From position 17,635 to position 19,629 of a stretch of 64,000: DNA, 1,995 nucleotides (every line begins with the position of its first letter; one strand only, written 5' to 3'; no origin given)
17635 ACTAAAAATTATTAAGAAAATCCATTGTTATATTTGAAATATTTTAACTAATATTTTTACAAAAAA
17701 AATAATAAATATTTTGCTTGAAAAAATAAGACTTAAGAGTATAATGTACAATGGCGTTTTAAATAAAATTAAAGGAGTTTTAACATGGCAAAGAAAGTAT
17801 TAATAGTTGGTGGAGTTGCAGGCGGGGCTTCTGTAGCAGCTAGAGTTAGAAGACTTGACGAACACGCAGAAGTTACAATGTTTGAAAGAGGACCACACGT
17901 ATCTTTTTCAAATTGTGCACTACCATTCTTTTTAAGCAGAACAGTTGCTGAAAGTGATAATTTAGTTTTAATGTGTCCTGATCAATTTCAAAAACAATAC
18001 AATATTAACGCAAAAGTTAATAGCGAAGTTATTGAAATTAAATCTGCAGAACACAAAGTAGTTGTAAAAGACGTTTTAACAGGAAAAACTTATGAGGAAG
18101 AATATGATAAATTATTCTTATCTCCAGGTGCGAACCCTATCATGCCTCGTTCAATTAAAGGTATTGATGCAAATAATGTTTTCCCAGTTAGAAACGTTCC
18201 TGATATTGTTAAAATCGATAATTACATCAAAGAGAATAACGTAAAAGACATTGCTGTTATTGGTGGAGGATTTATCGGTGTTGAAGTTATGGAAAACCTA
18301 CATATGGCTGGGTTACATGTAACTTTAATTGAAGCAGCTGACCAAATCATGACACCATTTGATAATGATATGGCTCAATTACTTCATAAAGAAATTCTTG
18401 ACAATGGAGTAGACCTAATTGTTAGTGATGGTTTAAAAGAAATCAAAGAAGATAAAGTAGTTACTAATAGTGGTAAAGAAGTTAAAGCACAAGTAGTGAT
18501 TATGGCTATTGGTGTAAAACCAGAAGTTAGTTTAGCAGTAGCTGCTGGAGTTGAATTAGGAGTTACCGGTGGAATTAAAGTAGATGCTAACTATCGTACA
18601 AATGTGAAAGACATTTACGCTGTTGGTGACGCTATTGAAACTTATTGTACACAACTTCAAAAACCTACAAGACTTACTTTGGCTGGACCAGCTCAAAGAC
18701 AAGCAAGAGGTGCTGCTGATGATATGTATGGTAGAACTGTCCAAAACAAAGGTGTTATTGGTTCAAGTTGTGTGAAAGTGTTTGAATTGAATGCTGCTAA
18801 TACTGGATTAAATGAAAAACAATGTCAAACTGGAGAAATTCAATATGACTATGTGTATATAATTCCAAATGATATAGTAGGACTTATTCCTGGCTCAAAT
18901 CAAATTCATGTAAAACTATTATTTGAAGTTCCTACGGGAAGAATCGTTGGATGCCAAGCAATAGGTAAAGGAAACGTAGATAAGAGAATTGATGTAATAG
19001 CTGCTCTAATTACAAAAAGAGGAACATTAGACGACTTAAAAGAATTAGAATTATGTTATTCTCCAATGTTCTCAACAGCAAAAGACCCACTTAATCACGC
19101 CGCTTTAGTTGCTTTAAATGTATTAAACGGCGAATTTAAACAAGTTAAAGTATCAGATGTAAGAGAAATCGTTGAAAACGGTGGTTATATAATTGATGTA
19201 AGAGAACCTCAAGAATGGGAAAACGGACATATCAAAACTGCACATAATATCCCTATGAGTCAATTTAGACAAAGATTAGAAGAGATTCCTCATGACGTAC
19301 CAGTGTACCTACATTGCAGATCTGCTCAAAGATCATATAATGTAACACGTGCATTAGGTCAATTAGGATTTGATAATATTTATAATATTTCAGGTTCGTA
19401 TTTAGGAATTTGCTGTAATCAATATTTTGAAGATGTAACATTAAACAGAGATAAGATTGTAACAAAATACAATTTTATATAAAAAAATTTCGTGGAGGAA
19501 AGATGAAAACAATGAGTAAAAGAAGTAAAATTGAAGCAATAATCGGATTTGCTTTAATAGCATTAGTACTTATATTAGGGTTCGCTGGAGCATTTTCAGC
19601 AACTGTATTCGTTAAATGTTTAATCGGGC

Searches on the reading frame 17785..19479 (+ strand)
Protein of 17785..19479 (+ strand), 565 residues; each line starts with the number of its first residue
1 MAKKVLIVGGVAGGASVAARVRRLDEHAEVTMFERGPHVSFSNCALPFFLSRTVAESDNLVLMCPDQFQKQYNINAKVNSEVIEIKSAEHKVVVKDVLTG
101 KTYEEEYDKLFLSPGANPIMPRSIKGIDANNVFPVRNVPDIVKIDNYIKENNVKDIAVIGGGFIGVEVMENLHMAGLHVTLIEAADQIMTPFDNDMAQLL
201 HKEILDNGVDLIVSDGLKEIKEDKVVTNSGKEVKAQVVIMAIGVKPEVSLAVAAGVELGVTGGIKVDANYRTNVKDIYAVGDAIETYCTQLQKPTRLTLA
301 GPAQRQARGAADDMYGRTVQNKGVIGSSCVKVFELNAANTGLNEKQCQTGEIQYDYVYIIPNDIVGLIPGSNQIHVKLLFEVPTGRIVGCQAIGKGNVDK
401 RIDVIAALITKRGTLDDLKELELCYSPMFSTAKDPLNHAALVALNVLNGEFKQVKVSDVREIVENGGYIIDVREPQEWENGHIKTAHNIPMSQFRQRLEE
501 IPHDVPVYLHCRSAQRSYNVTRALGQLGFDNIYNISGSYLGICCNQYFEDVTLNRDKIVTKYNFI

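Call 60: search_protein_families(library=pfam, proteins=[window:17785-19479:+], max_evalue=0.0001)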
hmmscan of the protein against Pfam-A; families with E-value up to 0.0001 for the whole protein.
window:17785-19479:+ (565 aa): 9 families
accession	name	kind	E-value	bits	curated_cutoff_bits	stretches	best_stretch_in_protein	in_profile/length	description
PF07992.20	Pyr_redox_2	-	8.6e-56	189.9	26.1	1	3-306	1-290/291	Pyridine nucleotide-disulphide oxidoreductase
PF00581.25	Rhodanese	-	1.8e-17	64.1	22.2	1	457-541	3-98/102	Rhodanese-like domain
PF00070.33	Pyr_redox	-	2.2e-17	63.8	22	1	156-225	2-71/82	Pyridine nucleotide-disulphide oxidoreductase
PF02852.28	Pyr_redox_dim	-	1.8e-10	41.4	25.3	1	329-431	3-104/110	Pyridine nucleotide-disulphide oxidoreductase, dimerisation domain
PF13738.12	Pyr_redox_3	-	5.2e-10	39.5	30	1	149-281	160-305/305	Pyridine nucleotide-disulphide oxidoreductase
PF13434.12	Lys_Orn_oxgnase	-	4.9e-07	29.6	21.3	1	67-178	107-213/339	L-lysine 6-monooxygenase/L-ornithine 5-monooxygenase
PF13450.12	NAD_binding_8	-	1.3e-06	29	21.9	0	7-40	1-32/68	NAD(P)-binding Rossmann-like domain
PF05834.18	Lycopene_cycl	-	4.9e-06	26.3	23.4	0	155-191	1-39/380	Lycopene cyclase protein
PF01266.30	DAO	-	3.8e-05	23.8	27.9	0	155-187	1-33/353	FAD dependent oxidoreductase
